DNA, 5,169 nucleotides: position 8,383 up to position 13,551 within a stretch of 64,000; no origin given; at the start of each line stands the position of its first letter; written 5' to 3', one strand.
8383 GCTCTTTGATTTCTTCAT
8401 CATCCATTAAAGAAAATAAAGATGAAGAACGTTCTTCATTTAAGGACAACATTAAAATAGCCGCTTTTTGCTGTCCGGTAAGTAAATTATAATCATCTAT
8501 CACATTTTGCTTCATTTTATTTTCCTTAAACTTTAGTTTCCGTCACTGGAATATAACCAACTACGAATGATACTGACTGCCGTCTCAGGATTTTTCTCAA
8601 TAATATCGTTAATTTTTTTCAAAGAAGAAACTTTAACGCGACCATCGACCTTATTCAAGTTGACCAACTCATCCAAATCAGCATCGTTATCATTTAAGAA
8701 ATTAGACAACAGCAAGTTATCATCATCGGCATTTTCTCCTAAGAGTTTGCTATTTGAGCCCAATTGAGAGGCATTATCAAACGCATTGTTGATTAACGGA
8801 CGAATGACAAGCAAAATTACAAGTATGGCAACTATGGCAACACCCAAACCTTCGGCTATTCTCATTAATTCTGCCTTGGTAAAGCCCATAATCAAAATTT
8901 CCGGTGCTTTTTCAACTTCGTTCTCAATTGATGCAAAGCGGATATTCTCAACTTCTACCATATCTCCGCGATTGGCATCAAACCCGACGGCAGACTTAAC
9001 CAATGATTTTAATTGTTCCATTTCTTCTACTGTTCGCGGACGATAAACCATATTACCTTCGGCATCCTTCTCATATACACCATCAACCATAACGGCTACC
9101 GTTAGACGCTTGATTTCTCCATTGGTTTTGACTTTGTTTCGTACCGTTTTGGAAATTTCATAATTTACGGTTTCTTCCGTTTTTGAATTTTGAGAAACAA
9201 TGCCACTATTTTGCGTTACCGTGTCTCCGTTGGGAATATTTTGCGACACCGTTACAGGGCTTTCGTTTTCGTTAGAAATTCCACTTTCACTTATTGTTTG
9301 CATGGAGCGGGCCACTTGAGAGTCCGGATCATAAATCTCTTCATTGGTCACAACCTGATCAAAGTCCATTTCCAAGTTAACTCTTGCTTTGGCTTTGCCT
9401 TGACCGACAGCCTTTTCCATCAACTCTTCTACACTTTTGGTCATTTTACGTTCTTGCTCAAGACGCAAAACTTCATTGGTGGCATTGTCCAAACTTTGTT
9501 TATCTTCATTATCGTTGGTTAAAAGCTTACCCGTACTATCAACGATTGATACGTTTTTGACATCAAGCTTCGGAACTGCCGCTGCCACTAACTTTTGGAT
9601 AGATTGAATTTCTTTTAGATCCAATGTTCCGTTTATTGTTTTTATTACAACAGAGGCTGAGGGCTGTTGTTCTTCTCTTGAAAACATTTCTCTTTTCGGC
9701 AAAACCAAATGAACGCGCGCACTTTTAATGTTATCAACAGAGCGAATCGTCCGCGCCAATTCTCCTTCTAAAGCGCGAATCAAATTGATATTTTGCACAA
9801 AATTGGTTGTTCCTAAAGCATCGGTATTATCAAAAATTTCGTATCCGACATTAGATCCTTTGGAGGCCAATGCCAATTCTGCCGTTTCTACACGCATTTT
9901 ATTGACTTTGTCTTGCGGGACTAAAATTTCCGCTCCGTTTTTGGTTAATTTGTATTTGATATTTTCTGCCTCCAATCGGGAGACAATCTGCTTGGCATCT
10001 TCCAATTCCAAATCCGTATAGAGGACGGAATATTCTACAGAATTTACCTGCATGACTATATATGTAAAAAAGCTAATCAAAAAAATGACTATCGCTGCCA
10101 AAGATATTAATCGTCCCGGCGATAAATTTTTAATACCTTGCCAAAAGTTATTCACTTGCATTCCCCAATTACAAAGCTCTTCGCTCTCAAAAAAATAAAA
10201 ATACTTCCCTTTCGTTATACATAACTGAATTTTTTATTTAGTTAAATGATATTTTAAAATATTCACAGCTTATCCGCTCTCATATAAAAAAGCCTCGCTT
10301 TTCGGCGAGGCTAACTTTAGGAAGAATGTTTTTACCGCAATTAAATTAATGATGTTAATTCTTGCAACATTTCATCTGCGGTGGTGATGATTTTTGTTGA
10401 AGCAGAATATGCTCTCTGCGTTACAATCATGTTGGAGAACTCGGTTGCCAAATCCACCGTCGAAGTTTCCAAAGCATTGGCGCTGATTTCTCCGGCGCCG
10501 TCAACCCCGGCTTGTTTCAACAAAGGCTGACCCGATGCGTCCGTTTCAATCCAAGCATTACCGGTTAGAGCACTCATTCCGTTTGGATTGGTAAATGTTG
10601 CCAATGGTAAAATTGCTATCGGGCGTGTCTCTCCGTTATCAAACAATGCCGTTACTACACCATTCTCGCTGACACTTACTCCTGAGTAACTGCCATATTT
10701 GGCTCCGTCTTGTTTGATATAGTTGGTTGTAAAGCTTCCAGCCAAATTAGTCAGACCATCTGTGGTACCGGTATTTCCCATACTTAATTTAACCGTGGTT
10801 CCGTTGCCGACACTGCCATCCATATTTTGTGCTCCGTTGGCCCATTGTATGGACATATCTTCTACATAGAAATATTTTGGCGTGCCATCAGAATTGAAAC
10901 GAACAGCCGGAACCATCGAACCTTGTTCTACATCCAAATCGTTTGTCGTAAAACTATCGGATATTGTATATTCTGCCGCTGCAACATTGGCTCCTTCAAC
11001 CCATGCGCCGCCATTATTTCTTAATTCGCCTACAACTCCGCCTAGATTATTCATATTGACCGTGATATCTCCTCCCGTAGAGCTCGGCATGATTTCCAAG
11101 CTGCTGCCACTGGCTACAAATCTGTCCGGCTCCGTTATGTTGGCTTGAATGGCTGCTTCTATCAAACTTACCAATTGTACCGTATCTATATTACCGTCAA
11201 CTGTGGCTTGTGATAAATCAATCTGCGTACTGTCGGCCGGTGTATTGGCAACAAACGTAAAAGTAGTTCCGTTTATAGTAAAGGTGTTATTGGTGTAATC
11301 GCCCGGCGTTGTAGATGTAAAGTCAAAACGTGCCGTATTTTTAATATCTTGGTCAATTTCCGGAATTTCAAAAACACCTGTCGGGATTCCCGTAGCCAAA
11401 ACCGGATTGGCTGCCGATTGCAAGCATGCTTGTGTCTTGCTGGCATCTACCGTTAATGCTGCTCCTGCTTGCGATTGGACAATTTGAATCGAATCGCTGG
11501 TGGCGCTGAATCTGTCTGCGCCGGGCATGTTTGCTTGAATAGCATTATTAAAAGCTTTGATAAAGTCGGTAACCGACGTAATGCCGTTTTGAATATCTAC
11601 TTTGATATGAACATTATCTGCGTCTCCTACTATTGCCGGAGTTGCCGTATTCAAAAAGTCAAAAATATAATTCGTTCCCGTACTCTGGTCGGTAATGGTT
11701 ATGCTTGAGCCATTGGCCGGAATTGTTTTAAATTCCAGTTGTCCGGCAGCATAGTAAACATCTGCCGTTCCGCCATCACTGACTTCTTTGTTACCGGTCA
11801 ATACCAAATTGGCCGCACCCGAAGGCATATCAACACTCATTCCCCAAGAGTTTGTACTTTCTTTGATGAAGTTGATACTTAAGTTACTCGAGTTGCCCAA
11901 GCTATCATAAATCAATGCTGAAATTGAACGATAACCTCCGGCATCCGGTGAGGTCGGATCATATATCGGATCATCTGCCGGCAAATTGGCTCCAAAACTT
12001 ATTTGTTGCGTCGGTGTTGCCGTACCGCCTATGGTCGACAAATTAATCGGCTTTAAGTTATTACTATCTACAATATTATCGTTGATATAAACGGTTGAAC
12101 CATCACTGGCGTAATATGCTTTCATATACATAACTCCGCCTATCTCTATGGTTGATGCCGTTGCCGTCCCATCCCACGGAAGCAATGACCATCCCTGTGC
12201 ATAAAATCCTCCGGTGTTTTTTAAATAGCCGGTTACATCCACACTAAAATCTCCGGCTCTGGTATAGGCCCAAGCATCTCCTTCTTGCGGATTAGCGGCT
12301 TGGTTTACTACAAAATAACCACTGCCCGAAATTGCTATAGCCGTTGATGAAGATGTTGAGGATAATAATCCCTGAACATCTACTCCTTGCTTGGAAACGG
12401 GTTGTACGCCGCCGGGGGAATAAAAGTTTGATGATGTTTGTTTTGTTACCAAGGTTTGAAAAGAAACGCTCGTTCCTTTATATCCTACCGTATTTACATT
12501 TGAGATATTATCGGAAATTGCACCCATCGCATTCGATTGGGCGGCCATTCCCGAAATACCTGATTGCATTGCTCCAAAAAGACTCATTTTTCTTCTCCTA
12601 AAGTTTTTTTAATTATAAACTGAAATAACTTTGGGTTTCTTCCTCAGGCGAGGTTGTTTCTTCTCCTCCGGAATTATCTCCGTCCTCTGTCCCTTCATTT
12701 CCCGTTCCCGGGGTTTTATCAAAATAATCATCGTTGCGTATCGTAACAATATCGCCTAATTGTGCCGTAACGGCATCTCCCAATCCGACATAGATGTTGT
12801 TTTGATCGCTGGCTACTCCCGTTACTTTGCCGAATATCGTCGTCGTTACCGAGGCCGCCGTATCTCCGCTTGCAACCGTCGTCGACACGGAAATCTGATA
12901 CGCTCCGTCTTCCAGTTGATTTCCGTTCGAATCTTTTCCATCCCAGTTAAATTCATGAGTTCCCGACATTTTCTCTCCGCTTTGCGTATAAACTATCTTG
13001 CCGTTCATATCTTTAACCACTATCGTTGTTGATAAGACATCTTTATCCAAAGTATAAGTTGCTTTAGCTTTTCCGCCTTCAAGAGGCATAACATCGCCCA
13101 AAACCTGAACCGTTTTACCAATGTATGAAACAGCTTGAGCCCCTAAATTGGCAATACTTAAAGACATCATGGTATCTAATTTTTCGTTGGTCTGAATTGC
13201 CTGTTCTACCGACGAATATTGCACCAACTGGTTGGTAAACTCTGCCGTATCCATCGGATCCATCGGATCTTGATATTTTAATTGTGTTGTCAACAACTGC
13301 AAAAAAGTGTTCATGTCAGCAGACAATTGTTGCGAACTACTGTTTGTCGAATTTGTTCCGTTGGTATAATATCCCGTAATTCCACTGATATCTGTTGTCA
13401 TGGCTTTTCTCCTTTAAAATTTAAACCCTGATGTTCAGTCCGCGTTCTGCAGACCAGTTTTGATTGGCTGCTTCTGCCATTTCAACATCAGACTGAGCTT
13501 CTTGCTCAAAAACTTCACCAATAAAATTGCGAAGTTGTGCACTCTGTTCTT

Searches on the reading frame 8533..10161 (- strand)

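Call 69: search_protein_families(library=pfam, proteins=[window:8533-10161:-], max_evalue=0.00001)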
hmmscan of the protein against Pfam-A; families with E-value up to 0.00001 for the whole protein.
window:8533-10161:- (542 aa): 2 families
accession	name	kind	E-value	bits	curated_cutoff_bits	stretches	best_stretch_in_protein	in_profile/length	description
PF01514.23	YscJ_FliF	-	2.1e-60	204.1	24.4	1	41-215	3-178/179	Secretory protein of YscJ/FliF family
PF08345.17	YscJ_FliF_C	-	1.7e-43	149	23.8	1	249-409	2-147/147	Flagellar M-ring protein C-terminal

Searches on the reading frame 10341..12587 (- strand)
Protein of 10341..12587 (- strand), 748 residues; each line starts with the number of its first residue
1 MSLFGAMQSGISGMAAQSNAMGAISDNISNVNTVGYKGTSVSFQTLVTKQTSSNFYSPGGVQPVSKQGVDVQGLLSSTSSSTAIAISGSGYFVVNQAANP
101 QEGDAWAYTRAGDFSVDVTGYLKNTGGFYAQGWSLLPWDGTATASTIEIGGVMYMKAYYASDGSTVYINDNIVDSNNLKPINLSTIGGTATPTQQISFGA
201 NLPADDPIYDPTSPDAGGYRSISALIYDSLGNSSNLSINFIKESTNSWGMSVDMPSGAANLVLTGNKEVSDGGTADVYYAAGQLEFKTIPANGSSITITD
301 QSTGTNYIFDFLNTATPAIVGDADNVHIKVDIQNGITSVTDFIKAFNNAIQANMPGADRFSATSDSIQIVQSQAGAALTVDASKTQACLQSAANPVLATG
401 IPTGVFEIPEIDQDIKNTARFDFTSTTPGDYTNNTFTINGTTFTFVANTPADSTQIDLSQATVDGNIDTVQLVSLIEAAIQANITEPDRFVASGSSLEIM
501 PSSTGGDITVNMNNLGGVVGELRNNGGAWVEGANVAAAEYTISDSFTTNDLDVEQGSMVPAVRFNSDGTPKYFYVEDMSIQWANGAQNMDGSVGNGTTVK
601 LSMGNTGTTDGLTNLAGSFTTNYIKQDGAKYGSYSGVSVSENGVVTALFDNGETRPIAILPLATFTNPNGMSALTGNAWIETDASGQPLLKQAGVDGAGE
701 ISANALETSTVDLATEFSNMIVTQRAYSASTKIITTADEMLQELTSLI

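Call 69: search_protein_families(library=pfam, proteins=[window:10341-12587:-], max_evalue=0.00001)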
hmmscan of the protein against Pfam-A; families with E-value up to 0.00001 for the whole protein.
window:10341-12587:- (748 aa): 4 families
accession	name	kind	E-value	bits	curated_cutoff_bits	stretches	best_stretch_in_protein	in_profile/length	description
PF06429.18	Flg_bbr_C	-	1.5e-15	56.9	23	1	704-747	3-46/46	Flagellar basal body rod FlgEFG protein C-terminal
PF07559.19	FlgE_D2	-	6.6e-10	40.1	22.7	1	208-347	11-133/142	Flagellar basal body protein FlaE D2 domain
PF22692.1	LlgE_F_G_D1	-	6.4e-09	36.3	27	1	85-146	1-44/64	Flagellar hook protein FlgE/F/G D1 domain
PF00460.25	Flg_bb_rod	-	1.4e-08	34.9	20.7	1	7-37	1-31/31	Flagella basal body rod protein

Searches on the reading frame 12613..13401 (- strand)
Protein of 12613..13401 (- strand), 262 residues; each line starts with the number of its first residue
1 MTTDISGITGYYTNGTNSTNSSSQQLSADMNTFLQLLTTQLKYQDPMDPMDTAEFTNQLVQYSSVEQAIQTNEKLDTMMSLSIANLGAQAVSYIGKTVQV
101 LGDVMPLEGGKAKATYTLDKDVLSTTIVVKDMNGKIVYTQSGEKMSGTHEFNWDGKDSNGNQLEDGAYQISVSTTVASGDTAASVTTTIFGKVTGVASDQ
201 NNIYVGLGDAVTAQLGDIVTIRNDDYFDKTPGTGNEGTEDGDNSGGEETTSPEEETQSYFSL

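Call 69: search_protein_families(library=pfam, proteins=[window:12613-13401:-], max_evalue=0.00001)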
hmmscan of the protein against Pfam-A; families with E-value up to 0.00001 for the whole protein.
window:12613-13401:- (262 aa): 3 families
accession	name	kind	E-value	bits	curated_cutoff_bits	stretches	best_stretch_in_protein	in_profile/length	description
PF03963.19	FlgD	-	2.7e-20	72.8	27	1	13-76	11-74/75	Flagellar hook capping protein - N-terminal region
PF13860.13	FlgD_ig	-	5.1e-18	65.3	27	1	109-175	8-76/79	FlgD Ig-like domain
PF13861.12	FLgD_tudor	-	4.8e-08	33.5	26.9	1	89-218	5-57/58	FlgD Tudor-like domain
